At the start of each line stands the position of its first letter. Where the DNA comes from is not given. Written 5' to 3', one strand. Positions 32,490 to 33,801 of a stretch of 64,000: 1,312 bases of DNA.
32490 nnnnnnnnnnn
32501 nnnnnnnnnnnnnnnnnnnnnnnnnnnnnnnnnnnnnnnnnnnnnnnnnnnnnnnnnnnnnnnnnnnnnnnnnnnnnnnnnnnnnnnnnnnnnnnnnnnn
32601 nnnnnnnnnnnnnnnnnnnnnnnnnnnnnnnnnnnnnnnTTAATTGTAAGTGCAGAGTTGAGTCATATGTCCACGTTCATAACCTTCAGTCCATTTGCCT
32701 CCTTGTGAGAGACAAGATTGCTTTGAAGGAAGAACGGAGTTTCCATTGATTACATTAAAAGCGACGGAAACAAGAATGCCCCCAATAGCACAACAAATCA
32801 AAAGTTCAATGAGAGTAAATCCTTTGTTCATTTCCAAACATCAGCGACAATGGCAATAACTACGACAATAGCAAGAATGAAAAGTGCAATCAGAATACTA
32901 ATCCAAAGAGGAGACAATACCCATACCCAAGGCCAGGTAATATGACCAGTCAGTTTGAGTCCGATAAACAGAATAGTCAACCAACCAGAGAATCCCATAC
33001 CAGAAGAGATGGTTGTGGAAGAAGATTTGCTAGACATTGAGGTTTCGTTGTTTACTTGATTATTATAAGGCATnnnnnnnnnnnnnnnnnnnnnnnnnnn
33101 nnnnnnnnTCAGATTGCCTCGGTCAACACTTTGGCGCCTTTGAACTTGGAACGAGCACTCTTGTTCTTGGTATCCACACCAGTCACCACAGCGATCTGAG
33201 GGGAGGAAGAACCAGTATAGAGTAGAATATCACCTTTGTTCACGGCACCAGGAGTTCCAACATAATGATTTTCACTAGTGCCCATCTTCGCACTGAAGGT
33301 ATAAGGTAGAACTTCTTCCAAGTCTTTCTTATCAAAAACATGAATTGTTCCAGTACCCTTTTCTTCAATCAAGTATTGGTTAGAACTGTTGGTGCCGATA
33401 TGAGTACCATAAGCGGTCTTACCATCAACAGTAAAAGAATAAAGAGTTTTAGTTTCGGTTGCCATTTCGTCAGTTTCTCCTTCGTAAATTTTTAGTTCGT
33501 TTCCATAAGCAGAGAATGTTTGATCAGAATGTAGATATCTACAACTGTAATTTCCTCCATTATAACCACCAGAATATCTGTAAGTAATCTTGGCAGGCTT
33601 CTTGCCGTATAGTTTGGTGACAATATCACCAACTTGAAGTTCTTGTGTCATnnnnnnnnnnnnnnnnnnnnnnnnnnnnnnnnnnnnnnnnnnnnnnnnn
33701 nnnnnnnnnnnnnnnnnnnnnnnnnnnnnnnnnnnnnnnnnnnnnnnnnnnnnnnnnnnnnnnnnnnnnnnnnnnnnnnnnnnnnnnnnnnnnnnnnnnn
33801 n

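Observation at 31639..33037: Membrane cluster: SPFH/prohibitin-like protein, prepilin-type peptide and two small TM proteins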

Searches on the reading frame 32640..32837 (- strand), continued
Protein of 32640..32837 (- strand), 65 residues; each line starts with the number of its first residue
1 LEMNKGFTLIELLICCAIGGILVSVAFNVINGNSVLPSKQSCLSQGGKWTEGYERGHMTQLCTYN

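Call 44: fold_search(model_id=the predicted structure, library=pdb)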
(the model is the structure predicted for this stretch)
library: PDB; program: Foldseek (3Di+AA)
matches with E <= 10: 126; with E <= 0.001: 0
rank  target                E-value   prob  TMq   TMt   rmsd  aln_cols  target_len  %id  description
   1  2ge8_A                8.1e-01  0.33  0.30  0.19   5.9        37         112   19  Structure of the C-terminal dimerization domain of infectious bronchitis virus nucleocapsid protein (released 2006-06-27)
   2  9rad_A                9.3e-01  0.21  0.23  0.06   5.9        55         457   14  PhiC31 integrase-attL complex: B-bound subregion (released 2026-02-11)
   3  2ca1_B                9.9e-01  0.33  0.31  0.21   5.6        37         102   19  Crystal structure of the IBV coronavirus nucleocapsid (released 2006-06-19)
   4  2ge8_F                9.9e-01  0.28  0.30  0.20   5.8        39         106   18  Structure of the C-terminal dimerization domain of infectious bronchitis virus nucleocapsid protein (released 2006-06-27)
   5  2ge8_B                1.1e+00  0.28  0.30  0.20   5.8        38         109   18  Structure of the C-terminal dimerization domain of infectious bronchitis virus nucleocapsid protein (released 2006-06-27)
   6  2ge8_G                1.2e+00  0.25  0.29  0.19   5.7        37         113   19  Structure of the C-terminal dimerization domain of infectious bronchitis virus nucleocapsid protein (released 2006-06-27)
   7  2ge8_I                1.4e+00  0.21  0.30  0.20   5.8        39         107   18  Structure of the C-terminal dimerization domain of infectious bronchitis virus nucleocapsid protein (released 2006-06-27)
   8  2ca1_A                1.5e+00  0.23  0.31  0.20   5.7        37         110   19  Crystal structure of the IBV coronavirus nucleocapsid (released 2006-06-19)
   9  1tbx_A                1.5e+00  0.14  0.27  0.20   6.3        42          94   21  Crystal structure of SSV1 F-93 (released 2004-07-13)
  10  2ge8_D                1.9e+00  0.20  0.30  0.19   5.7        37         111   19  Structure of the C-terminal dimerization domain of infectious bronchitis virus nucleocapsid protein (released 2006-06-27)
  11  2ge7_A                2.4e+00  0.15  0.29  0.20   5.8        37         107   19  Structure of the C-terminal dimerization domain of infectious bronchitis virus nucleocapsid protein (released 2006-06-27)
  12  2ge7_B                2.4e+00  0.15  0.29  0.20   5.8        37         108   19  Structure of the C-terminal dimerization domain of infectious bronchitis virus nucleocapsid protein (released 2006-06-27)
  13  9rah_B                2.6e+00  0.21  0.40  0.07   6.0        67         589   12  Autoinhibited PhiC31 integrase-attL complex (released 2026-02-11)
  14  9teh_A                2.6e+00  0.18  0.37  0.08   5.9        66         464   12  PhiC31 excisive synapse; attL x attL with an integraseS12A-RDF protein fusion (released 2026-02-11)
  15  9rah_A                3.0e+00  0.08  0.23  0.03  12.2        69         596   12  Autoinhibited PhiC31 integrase-attL complex (released 2026-02-11)
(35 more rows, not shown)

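Call 74: search_protein_representatives(alignment_id=A1)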
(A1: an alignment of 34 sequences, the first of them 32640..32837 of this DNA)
Query: 34 sequences, 73 profile positions. Proteins with E-value up to 0.001 (for the whole library): 1671; up to 1e-10: 14; up to 1e-30: 1. The best 150 are listed.
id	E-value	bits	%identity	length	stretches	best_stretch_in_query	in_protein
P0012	8.0e-36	137.7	-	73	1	1-73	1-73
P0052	2.5e-30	120.1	-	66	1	10-73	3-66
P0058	3.6e-26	106.8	-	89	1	6-73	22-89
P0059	7.1e-20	86.6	-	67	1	7-73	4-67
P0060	9.7e-20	86.2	-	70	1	27-73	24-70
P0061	1.3e-18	82.6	-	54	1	18-73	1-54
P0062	2.8e-16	75.1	-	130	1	34-73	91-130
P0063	6.4e-16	74.0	-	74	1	5-73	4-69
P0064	1.2e-14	69.9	-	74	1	9-73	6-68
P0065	4.2e-14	68.1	-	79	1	10-73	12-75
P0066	8.0e-14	67.2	-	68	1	11-72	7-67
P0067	9.6e-13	63.8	-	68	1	11-70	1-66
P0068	4.3e-11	58.5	-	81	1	6-72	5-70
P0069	6.1e-11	58.0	-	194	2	5-35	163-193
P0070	1.3e-10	56.9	-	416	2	8-35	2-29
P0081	6.1e-09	51.6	-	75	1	10-63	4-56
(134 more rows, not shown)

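Call 76: find_encoding_contigs(protein=P0081, flank=5000, max_places=3)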
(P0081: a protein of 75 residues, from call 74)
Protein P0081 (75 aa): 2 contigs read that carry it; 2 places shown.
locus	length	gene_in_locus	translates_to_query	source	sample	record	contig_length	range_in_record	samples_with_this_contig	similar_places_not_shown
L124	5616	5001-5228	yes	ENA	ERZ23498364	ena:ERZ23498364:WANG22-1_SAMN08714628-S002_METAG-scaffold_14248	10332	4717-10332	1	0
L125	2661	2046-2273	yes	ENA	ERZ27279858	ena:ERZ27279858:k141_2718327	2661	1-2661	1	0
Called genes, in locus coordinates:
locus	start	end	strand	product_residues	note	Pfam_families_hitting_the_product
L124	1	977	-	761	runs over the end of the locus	-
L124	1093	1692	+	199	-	PF16473:Rv2179c-like (weak)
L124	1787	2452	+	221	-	-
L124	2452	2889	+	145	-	-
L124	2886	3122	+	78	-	PF00462:Glutaredoxin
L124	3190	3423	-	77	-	-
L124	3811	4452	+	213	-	-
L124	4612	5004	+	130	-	-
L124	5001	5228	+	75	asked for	PF07963:N_methyl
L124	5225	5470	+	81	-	-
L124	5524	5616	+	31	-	?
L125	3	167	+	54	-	?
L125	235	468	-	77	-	-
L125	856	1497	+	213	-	-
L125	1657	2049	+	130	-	-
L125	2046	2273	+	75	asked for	PF07963:N_methyl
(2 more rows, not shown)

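Call 77: find_encoding_contigs(protein=P0064, flank=5000, max_places=3)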
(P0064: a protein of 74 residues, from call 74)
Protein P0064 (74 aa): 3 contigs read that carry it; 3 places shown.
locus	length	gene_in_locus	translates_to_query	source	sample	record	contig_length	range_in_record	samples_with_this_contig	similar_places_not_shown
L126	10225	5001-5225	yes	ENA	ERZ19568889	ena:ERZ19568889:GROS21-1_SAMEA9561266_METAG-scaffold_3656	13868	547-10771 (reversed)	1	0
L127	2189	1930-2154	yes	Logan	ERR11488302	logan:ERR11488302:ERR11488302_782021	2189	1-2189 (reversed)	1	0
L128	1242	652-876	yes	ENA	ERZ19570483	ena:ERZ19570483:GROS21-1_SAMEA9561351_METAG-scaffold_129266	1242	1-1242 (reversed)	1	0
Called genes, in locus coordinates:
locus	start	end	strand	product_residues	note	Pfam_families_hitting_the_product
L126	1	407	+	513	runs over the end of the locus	PF00580:UvrD-helicase, PF13245:AAA_19, PF13361:UvrD_C, PF13538:UvrD_C_2 (weak)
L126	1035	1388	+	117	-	-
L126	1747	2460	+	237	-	-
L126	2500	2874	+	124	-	-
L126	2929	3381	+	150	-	-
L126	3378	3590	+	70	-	-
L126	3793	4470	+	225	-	-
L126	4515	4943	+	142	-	PF03330:DPBB_1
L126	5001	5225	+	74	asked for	PF07963:N_methyl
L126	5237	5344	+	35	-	-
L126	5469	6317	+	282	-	PF00395:SLH (weak)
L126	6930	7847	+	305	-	PF13793:Pribosyltran_N (faint), PF00156:Pribosyltran, PF14572:Pribosyl_synth (weak)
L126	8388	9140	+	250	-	PF04095:NAPRTase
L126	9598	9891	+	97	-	-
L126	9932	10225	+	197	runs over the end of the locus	PF01844:HNH, PF14279:HNH_5, PF13395:HNH_4 (weak)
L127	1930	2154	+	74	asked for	PF07963:N_methyl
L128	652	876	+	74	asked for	PF07963:N_methyl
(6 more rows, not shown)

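Call 79: search_protein_families(library=pfam, proteins=[L126:5469-6317:+, L126:4515-4943:+], max_evalue=0.01)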
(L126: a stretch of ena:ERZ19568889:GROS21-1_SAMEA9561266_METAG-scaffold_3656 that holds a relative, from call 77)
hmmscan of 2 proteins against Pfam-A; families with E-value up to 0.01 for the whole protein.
L126:5469-6317:+ (282 aa): 1 family
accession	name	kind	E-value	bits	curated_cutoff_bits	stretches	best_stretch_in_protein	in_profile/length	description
PF00395.25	SLH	-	5.9e-06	26.6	20.8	1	25-64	2-40/44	S-layer homology domain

L126:4515-4943:+ (142 aa): 1 family
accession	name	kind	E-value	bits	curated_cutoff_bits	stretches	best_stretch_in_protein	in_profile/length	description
PF03330.24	DPBB_1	-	1.3e-20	73.9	28.8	1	52-138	2-82/83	Lytic transglycolase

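Call 83: search_protein_families(library=padloc, proteins=[window:32640-32837:-], max_evalue=0.01)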
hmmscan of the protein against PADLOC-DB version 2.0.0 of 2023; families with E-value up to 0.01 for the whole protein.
window:32640-32837:- (65 aa): 0 families

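Call 92: fold_search(model_id=the predicted structure, library=viral)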
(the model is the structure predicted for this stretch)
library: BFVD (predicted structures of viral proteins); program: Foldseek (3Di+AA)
matches with E <= 10: 524; with E <= 0.001: 0
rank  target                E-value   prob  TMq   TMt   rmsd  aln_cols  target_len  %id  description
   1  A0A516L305            5.0e-01  0.23  0.32  0.14  12.4        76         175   18  (no name in the UniProt tables at hand)
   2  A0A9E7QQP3            5.4e-01  0.18  0.29  0.18  10.2        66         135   18  Uncharacterized protein [Gordonia phage OtterstedtS21]
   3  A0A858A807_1          5.7e-01  0.23  0.32  0.04  10.1        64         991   11  (no name in the UniProt tables at hand)
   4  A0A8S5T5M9            7.1e-01  0.69  0.35  0.46   6.2        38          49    8  Uncharacterized protein [Siphoviridae sp. ct5MO18]
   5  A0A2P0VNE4            7.6e-01  0.41  0.45  0.16  12.2        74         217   18  Uncharacterized protein [Tetraselmis virus 1]
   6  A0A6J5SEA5            8.1e-01  0.33  0.39  0.18   8.3        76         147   14  Uncharacterized protein [uncultured Caudovirales phage]
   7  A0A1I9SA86            8.7e-01  0.12  0.25  0.21  14.5        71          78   17  Uncharacterized protein [Rhodococcus phage Weasels2]
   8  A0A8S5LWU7            9.3e-01  0.84  0.37  0.57   1.1        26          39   12  Uncharacterized protein [Siphoviridae sp. ct3pR10]
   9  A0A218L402            1.1e+00  0.35  0.39  0.35   7.5        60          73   17  Uncharacterized protein [Pseudomonas phage vB_PaeM_G1]
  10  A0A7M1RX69            1.1e+00  0.25  0.40  0.33   6.5        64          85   16  Uncharacterized protein [uncultured phage cr108_1]
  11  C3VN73                1.2e+00  0.21  0.29  0.09   5.6        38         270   21  Nucleocapsid protein (Fragment) [Infectious bronchitis virus]
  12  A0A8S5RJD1            1.2e+00  0.20  0.31  0.30  13.8        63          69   14  Uncharacterized protein [virus sp. ctML55]
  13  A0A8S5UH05            1.2e+00  0.20  0.31  0.26   8.4        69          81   17  Uncharacterized protein [Myoviridae sp. ctshb19]
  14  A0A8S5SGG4            1.3e+00  0.80  0.38  0.64   0.9        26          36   12  Uncharacterized protein [Siphoviridae sp. ctzyE57]
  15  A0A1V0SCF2            1.3e+00  0.16  0.36  0.17   8.2        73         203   10  Uncharacterized protein [Indivirus ILV1]
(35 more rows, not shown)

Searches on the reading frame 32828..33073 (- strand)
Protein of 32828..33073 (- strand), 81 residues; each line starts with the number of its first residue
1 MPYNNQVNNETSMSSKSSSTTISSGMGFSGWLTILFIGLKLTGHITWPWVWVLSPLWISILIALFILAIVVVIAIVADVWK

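Call 3: search_protein_families(library=pfam, proteins=[window:32828-33073:-], max_evalue=1)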
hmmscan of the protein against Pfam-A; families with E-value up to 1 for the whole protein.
window:32828-33073:- (81 aa): 5 families
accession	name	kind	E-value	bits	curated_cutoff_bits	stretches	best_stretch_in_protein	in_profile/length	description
PF12420.13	DUF3671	-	0.015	15.2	34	1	3-76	136-206/223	Fam-L, Fam-M like protein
PF00517.22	GP41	-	0.026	14.9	29.6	1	5-74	107-169/197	Retroviral envelope protein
PF10269.14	Tmemb_185A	-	0.03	14.5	23.1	1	34-72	143-185/252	Transmembrane Fragile-X-F protein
PF07332.16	Phage_holin_3_6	-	0.64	10.5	28.4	1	22-75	35-87/116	Putative Actinobacterial Holin-X, holin superfamily III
PF20990.2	DUF2207_C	-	0.97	9.5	33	1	21-75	127-184/247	Predicted membrane protein (DUF2207) C-terminal domain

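Call 4: search_protein_families(library=phrogs, proteins=[window:32828-33073:-], max_evalue=0.1)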
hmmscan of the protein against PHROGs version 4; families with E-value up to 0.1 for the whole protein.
window:32828-33073:- (81 aa): 3 families
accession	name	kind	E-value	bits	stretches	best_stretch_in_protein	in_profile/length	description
phrog_1374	-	unknown function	2.9e-16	60.1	1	15-79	5-69/89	-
phrog_20229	-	unknown function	7.6e-06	27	1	26-74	1-49/93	-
phrog_24382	-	unknown function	2.3e-05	25.6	1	29-61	7-39/69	-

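Call 5: search_protein_families(library=ncbifam, proteins=[window:32828-33073:-], max_evalue=1)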
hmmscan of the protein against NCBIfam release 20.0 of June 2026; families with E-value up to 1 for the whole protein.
window:32828-33073:- (81 aa): 1 family
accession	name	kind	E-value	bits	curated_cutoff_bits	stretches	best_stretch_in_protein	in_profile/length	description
NF042931.1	SAG1386_EF1546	equivalog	0.5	10.4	80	0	2-37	2-36/158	SAG1386/EF1546 family surface-associated protein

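Call 83: search_protein_families(library=padloc, proteins=[window:32828-33073:-], max_evalue=0.01)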
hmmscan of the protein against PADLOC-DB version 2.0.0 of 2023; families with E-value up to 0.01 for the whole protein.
window:32828-33073:- (81 aa): 0 families

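Call 93: search_dna_similar(query=window:32831-33037:-, collection=phages, mode=protein, max_evalue=0.001, max_rows=25, rows=spread)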
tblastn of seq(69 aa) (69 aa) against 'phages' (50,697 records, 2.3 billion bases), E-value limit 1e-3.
Records with a match: 1; places in all: 1; records where one place covers at least 80% of the query: 0.
Best place of each record, by identity: 95-99% 1.
By first word of the organism name: Synechococcus 1.
By host as written in the record: Synechococcus sp. CB0101 1.
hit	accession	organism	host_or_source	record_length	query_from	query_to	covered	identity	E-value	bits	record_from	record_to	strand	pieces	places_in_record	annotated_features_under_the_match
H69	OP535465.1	Synechococcus phage S-CREM1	Synechococcus sp. CB0101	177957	20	43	35%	95.8%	3e-6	48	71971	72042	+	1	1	hypothetical protein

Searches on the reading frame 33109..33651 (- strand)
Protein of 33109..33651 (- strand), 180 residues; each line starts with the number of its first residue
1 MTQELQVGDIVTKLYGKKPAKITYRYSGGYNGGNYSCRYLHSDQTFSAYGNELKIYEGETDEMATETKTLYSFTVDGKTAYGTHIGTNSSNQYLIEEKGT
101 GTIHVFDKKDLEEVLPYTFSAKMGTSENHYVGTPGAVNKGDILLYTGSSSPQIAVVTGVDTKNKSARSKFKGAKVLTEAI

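Call 3: search_protein_families(library=pfam, proteins=[window:33109-33651:-], max_evalue=1)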
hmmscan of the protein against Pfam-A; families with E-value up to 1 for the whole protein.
window:33109-33651:- (180 aa): 0 families

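Call 4: search_protein_families(library=phrogs, proteins=[window:33109-33651:-], max_evalue=0.1)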
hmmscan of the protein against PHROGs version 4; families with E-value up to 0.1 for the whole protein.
window:33109-33651:- (180 aa): 2 families
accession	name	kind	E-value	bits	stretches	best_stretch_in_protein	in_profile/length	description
phrog_36463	-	unknown function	1.2e-21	78.6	1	5-180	4-193/197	-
phrog_18105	-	unknown function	0.043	15.3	1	51-96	51-96/101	-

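Call 5: search_protein_families(library=ncbifam, proteins=[window:33109-33651:-], max_evalue=1)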
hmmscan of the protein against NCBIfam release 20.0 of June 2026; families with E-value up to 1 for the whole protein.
window:33109-33651:- (180 aa): 0 families

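Call 83: search_protein_families(library=padloc, proteins=[window:33109-33651:-], max_evalue=0.01)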
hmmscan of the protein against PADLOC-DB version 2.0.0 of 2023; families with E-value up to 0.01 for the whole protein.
window:33109-33651:- (180 aa): 0 families

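Call 94: search_dna_similar(query=window:33109-33651:-, collection=phages, mode=protein, max_evalue=0.001, max_rows=15)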
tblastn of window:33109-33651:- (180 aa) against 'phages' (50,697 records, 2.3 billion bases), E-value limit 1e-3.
Records with a match: 2; places in all: 2; records where one place covers at least 80% of the query: 2.
Best place of each record, by identity: <60% 2.
By first word of the organism name: Synechococcus 2.
By host as written in the record: Synechococcus sp. LC16 2.
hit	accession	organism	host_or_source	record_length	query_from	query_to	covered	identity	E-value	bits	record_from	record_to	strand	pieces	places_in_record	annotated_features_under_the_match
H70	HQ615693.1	Synechococcus phage S-CRM01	Synechococcus sp. LC16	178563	4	180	98%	33.1%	1e-15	79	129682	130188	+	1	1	hypothetical protein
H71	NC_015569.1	Synechococcus phage S-CRM01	Synechococcus sp. LC16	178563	4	180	98%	33.1%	1e-15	79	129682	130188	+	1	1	hypothetical protein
